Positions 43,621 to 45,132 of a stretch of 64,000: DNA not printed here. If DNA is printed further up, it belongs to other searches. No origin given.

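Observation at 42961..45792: Cupredoxin + haem-porin + dihaem cytochrome c operon: candidate outer-membrane electron conduit with Cyc2/Cyc1/rusticyanin-like logic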

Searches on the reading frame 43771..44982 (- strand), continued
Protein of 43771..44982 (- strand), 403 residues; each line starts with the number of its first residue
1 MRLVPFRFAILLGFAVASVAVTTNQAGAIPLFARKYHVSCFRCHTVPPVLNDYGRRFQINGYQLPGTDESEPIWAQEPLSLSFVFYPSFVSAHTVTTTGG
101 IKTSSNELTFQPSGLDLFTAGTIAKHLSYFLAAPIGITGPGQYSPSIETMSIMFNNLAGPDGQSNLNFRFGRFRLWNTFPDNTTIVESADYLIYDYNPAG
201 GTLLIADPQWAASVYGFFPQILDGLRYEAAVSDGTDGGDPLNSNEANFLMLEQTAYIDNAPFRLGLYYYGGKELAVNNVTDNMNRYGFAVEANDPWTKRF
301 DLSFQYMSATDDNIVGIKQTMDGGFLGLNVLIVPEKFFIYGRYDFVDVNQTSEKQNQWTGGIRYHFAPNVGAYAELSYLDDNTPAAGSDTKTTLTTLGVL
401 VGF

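Call 44: search_protein_families(library=pfam, proteins=[L021:1260-3227:+, L021:3864-5183:+, L021:9370-11613:+, L021:8793-9302:-, L019:5511-5867:+, L019:4817-5506:+, L019:3422-4807:+, L019:1506-2216:+, L023:4209-5288:+, L023:3303-4157:+], max_evalue=0.001)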
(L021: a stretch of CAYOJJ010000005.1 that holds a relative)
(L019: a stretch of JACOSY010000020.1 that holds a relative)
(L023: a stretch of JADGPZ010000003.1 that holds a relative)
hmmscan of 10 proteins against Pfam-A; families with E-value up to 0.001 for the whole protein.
L021:1260-3227:+ (655 aa): 4 families
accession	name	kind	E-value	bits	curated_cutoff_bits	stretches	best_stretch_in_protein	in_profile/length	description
PF13229.12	Beta_helix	-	1.4e-34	119.4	25.9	2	353-510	2-157/158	Right handed beta helix region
PF05048.19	NosD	-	2.5e-34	119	23.6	1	340-545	5-212/212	Periplasmic copper-binding protein (NosD)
PF12708.12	Pect-lyase_RHGA_epim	-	3.7e-05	24.1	27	1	227-416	21-208/213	Rhamnogalacturonase A/epimerase, pectate lyase-like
PF07602.17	DUF1565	-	0.00076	19.3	20.3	0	229-492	20-227/257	Protein of unknown function (DUF1565)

L021:3864-5183:+ (439 aa): 6 families
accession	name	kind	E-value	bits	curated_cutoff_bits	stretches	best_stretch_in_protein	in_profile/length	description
PF12679.13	ABC2_membrane_2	-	7.4e-27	94.8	27.2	1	24-287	3-279/283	ABC-2 family transporter protein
PF00034.26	Cytochrom_C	-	2.7e-14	54.7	21.3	1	350-436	2-89/90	Cytochrome c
PF13442.11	Cytochrome_CBB3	-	7.4e-11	42.7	27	1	348-433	2-68/68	Cytochrome C oxidase, cbb3-type, subunit III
PF12730.13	ABC2_membrane_4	-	1.6e-10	41.7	27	1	51-196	30-175/179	ABC-2 family transporter protein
PF13346.12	ABC2_membrane_5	-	2.8e-06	27.4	25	1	75-225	35-186/205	ABC-2 family transporter protein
PF12698.13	ABC2_membrane_3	-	4.9e-05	23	31.6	1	75-228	164-307/347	ABC-2 family transporter protein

L021:9370-11613:+ (747 aa): 2 families
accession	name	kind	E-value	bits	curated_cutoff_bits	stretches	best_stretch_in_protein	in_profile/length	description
PF22085.1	NorB_cytochrome_c-like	-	7.9e-67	225.5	29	1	43-217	1-181/181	Nitric oxide reductase subunit B, cytochrome c-like domain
PF00115.25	COX1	-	2.7e-58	198.3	34.8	1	278-723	1-436/436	Cytochrome C and Quinol oxidase polypeptide I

L021:8793-9302:- (169 aa): 1 family
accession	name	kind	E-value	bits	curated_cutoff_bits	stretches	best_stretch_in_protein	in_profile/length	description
PF01814.28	Hemerythrin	-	2.7e-07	31.5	25.3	1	8-78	3-82/127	Hemerythrin HHE cation binding domain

L019:5511-5867:+ (118 aa): 0 families

L019:4817-5506:+ (229 aa): 1 family
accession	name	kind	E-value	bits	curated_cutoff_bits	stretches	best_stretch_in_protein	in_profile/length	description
PF04264.18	YceI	-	1.8e-09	38.6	23.7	1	85-214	36-148/150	YceI-like domain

L019:3422-4807:+ (461 aa): 1 family
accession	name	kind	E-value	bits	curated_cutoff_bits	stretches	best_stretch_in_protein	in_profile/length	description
PF07396.17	Porin_O_P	-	1.5e-07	31.5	20.9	1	79-209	11-145/370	Phosphate-selective porin O and P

L019:1506-2216:+ (236 aa): 3 families
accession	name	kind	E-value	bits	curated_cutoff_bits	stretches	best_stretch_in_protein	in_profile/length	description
PF00027.35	cNMP_binding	-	1.2e-21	76.9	27.5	1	42-125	5-88/89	Cyclic nucleotide-binding domain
PF13545.12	HTH_Crp_2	-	1.8e-16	60.3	27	1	158-230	1-69/70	Crp-like helix-turn-helix domain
PF00325.26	Crp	-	6.8e-06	26.1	21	1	185-213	4-32/32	Bacterial regulatory proteins, crp family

L023:4209-5288:+ (359 aa): 0 families

L023:3303-4157:+ (284 aa): 0 families

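Call 60: find_homologous_proteins(query=A3, max_evalue=1e-10)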
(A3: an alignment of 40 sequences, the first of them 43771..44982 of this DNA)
Query A3 (40 sequences) (403 aa, profile of the alignment): 44 proteins with E <= 1e-10 among 8000 candidates.
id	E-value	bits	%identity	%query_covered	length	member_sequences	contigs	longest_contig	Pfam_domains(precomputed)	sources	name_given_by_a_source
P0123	3.7e-99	351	30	31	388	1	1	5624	-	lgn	-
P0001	1.8e-94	335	97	100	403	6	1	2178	PF13609.13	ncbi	-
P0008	4.7e-91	324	80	100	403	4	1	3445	PF13609.13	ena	-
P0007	4.9e-91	324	82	100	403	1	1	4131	-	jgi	jgi:Gram-negative porin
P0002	5.3e-91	324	86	100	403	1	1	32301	PF13609.13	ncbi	-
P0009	2.5e-90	322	76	99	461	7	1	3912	-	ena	-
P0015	3.5e-90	321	71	100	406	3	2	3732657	PF13609.13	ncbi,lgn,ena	-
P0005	4.1e-90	321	81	100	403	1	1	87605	PF13609.13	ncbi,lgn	-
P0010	5.7e-90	320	73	100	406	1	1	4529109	-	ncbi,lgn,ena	-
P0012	1.5e-89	319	72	100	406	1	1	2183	PF13609.13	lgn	-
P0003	1.7e-89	319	83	100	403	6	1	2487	PF13609.13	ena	-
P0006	5.3e-89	317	81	100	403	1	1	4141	PF13609.13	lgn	-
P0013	8.6e-89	317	74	97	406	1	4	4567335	-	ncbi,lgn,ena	ncbi:MAG TPA: hypothetical protein VIS48_14885 [Candidatus Kryptonia bacterium]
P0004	1.2e-88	316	83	100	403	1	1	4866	PF13609.13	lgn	-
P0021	1.5e-88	316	69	99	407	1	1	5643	-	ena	-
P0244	3.6e-45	173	46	10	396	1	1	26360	-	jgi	jgi:hypothetical protein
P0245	1.9e-14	72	33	26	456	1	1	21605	-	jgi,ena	-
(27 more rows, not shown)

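Call 66: search_solved_structures(query=L012:3750-5210:+, max_evalue=0.00001)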
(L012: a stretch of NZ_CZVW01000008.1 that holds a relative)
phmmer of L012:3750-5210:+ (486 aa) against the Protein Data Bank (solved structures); distinct sequences matched with E-value up to 0.00001: 53.
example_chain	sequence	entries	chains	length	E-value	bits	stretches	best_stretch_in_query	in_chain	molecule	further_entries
8ucj_a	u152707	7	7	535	2.6e-18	69.5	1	30-476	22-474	Cytochrome c oxidase subunit 1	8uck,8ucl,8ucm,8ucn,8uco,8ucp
6ymx_a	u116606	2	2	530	9.2e-16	61.1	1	99-476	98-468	Cytochrome c oxidase subunit 1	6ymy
6giq_a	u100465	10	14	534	9.4e-16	61.1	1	99-476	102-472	Cytochrome c oxidase subunit 1 | CYTOCHROME C OXIDASE SUBUNIT 1; SYNONYM: CYTOCHROME C OXIDASE POLYPEPTIDE I, COX1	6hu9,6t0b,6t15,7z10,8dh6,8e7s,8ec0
8c8q_A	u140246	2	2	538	5.9e-15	58.4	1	39-476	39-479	Cytochrome c oxidase subunit 1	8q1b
6koc_A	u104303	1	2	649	7.5e-15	58.1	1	30-474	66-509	AA3-600 quinol oxidase subunit I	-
6kob_A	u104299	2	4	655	7.8e-15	58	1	30-474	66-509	AA3-600 quinol oxidase subunit I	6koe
7xma_B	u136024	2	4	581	9.7e-14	54.4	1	193-476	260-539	Cytochrome c oxidase subunit 2,Cytochrome c oxidase subunit 1 | CYTOCHROME C OXIDASE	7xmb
5z62_A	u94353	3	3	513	5.5e-13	51.9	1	99-476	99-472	Cytochrome c oxidase subunit 1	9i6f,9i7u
8ugh_4A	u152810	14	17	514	6.5e-13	51.7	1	107-476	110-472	Cytochrome c oxidase subunit 1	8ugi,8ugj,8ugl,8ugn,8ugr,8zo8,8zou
8d4t_N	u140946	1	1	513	7.6e-13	51.5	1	107-476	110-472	Cytochrome c oxidase subunit 1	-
1occ_A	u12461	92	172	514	7.6e-13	51.5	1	107-476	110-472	CYTOCHROME C OXIDASE | Cytochrome c oxidase polypeptide I | Cytochrome c oxidase subunit 1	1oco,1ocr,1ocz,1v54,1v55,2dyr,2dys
5j4z_BN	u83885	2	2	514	1e-12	51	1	107-476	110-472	Cytochrome c oxidase subunit 1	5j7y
4gp8_A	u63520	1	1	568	1.1e-12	51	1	17-475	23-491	Cytochrome c oxidase subunit 1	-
7q21_D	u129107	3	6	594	1.4e-12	50.6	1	18-482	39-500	Cytochrome c oxidase subunit 1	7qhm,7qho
2yev_A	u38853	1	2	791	1.6e-12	50.4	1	18-476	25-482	CYTOCHROME C OXIDASE POLYPEPTIDE I+III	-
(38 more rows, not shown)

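Call 67: search_protein_families(library=pfam, proteins=[L005:47-916:+, L005:913-1554:+, L005:1562-1891:+, L020:2807-3571:-, L020:3840-5198:-, L010:5304-5672:-, L018:5614-6999:+, L016:5192-5998:+, L021:5261-6019:+, L023:9689-11587:+], max_evalue=0.001)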
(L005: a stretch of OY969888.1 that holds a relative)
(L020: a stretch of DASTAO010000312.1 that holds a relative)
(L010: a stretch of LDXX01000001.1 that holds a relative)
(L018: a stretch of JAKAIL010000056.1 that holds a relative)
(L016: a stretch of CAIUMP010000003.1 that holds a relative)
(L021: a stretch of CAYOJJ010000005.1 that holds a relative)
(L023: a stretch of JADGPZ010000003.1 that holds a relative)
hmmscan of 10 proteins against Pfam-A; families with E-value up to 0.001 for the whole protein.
L005:47-916:+ (289 aa): 1 family
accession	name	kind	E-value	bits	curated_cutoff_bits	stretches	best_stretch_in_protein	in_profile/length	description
PF00115.25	COX1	-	6.9e-78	262.9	34.8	1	1-226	205-436/436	Cytochrome C and Quinol oxidase polypeptide I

L005:913-1554:+ (213 aa): 1 family
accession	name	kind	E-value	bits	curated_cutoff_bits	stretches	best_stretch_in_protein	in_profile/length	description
PF00510.24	COX3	-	3.5e-20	73.4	23.8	1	12-211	63-255/258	Cytochrome c oxidase subunit III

L005:1562-1891:+ (109 aa): 1 family
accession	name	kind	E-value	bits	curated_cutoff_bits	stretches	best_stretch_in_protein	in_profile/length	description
PF03626.19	COX4_pro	-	1.3e-10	41.9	28.9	1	29-98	1-71/72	Prokaryotic Cytochrome C oxidase subunit IV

L020:2807-3571:- (254 aa): 1 family
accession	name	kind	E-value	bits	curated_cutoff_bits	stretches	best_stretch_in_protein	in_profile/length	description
PF14256.11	YwiC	-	1.6e-09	38.5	25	1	9-135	1-124/126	YwiC-like protein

L020:3840-5198:- (452 aa): 2 families
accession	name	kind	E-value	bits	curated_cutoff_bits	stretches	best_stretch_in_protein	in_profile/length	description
PF10079.15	Rossmann-like_BshC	-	7.8e-84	282.7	27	1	1-281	96-379/380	Bacillithiol biosynthesis BshC, N-terminal Rossmann-like domain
PF24850.1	CC_BshC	-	8.5e-27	94.4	27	1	284-433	1-150/159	Bacillithiol biosynthesis BshC, C-terminal coiled-coil domain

L010:5304-5672:- (122 aa): 0 families

L018:5614-6999:+ (461 aa): 1 family
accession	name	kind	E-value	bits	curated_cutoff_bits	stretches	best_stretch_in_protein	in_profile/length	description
PF01212.27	Beta_elim_lyase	-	7.1e-81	272.1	27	1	51-427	1-287/288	Beta-eliminating lyase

L016:5192-5998:+ (268 aa): 3 families
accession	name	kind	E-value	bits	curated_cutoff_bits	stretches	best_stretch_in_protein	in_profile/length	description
PF13620.12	CarboxypepD_reg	-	5.3e-08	33.6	32.3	1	200-267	29-81/82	Carboxypeptidase regulatory-like domain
PF14686.12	fn3_3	-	0.00012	22.2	24.4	1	197-231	23-57/75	Polysaccharide lyase family 4, domain II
PF13715.12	CarbopepD_reg_2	-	0.00056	20.3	32.2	0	194-233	19-58/88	CarboxypepD_reg-like domain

L021:5261-6019:+ (252 aa): 4 families
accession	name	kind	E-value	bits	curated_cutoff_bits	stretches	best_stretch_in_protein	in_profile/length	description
PF13620.12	CarboxypepD_reg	-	1.5e-08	35.3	32.3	1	180-250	22-81/82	Carboxypeptidase regulatory-like domain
PF13715.12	CarbopepD_reg_2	-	2.3e-06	28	32.2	1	175-214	17-56/88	CarboxypepD_reg-like domain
PF17210.9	SdrD_B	-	3.9e-05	24.3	29.7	1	185-217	41-74/112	SdrD B-like domain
PF14686.12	fn3_3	-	6.9e-05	23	24.4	0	181-217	24-60/75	Polysaccharide lyase family 4, domain II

L023:9689-11587:+ (632 aa): 1 family
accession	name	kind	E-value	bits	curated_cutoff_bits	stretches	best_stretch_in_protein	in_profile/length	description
PF03572.23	Peptidase_S41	-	1.2e-16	61.2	24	1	447-608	3-165/165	Peptidase family S41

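Call 69: find_encoding_contigs(protein=P0244, flank=6000, max_places=1)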
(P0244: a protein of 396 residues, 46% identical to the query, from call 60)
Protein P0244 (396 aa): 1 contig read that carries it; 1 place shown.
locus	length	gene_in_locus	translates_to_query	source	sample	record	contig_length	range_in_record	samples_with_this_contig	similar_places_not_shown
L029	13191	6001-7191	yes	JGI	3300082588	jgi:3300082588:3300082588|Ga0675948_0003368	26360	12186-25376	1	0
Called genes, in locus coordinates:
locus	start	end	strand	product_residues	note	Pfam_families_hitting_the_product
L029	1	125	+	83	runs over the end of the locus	PF02597:ThiS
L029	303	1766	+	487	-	PF00474:SSF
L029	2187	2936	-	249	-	PF00072:Response_reg, PF00486:Trans_reg_C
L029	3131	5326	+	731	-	PF00989:PAS, PF13426:PAS_9, PF00989:PAS, PF08448:PAS_4, PF13426:PAS_9, PF08447:PAS_3, PF00512:HisKA, PF02518:HATPase_c, +3 more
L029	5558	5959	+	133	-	-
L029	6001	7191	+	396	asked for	-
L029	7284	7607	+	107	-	-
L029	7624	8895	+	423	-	PF07992:Pyr_redox_2, PF21706:FCSD_central, PF09242:FCSD-flav_bind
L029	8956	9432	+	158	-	PF14522:Cytochrome_C7 (faint), PF14537:Cytochrom_c3_2 (faint)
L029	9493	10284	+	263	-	PF00037:Fer4 (weak), PF12797:Fer4_2 (weak), PF12838:Fer4_7, PF13237:Fer4_10 (weak), PF13247:Fer4_11, PF13187:Fer4_9 (weak), PF00037:Fer4, PF13237:Fer4_10, +5 more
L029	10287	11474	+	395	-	PF03916:NrfD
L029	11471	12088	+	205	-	PF03264:Cytochrom_NNT, PF14522:Cytochrome_C7 (faint), PF14537:Cytochrom_c3_2 (faint), PF22113:Mtrc-MtrF_II-IV_dom (weak)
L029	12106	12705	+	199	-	-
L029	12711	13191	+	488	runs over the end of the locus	?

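Call 70: find_encoding_contigs(protein=P0245, flank=6000, max_places=1)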
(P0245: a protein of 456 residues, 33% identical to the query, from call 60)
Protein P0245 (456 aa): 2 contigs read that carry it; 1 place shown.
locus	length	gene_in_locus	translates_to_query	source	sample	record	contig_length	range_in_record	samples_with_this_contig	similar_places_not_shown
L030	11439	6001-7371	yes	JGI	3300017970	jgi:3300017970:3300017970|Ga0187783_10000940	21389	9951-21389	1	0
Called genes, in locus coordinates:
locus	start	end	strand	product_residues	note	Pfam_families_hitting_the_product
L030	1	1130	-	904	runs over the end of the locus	PF00082:Peptidase_S8, PF05345:He_PIG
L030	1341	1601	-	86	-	PF26604:CBU_0592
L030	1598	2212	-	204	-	PF03729:DUF308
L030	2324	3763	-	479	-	PF07690:MFS_1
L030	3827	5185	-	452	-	-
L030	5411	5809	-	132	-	PF03083:MtN3_slv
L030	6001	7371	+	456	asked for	-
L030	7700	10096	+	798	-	PF09364:XFP_N, PF03894:XFP, PF09363:XFP_C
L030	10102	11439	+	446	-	?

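Call 71: find_encoding_contigs(protein=P0071, flank=6000, max_places=1)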
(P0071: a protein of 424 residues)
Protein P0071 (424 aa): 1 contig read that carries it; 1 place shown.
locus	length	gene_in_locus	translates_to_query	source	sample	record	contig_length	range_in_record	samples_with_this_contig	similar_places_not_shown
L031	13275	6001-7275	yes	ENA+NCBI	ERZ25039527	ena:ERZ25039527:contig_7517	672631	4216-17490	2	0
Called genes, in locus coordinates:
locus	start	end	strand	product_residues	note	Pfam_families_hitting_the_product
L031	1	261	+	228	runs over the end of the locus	PF00107:ADH_zinc_N (faint), PF01210:NAD_Gly3P_dh_N (faint), PF01488:Shikimate_DH (faint), PF02254:TrkA_N, PF03446:NAD_binding_2 (weak), PF03807:F420_oxidored (weak), PF02080:TrkA_C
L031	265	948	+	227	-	-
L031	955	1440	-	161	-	-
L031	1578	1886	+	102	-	PF01910:Thiamine_BP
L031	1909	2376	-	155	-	PF00210:Ferritin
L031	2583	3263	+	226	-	PF02080:TrkA_C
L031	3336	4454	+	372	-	PF00144:Beta-lactamase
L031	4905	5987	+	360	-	PF03150:CCP_MauG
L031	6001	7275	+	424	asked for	-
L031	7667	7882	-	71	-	-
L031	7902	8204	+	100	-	-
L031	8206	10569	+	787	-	PF02901:PFL-like, PF01228:Gly_radical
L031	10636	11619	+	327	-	PF00069:Pkinase, PF07714:PK_Tyr_Ser-Thr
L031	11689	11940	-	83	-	-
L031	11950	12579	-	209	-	-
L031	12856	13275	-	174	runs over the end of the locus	PF01750:HycI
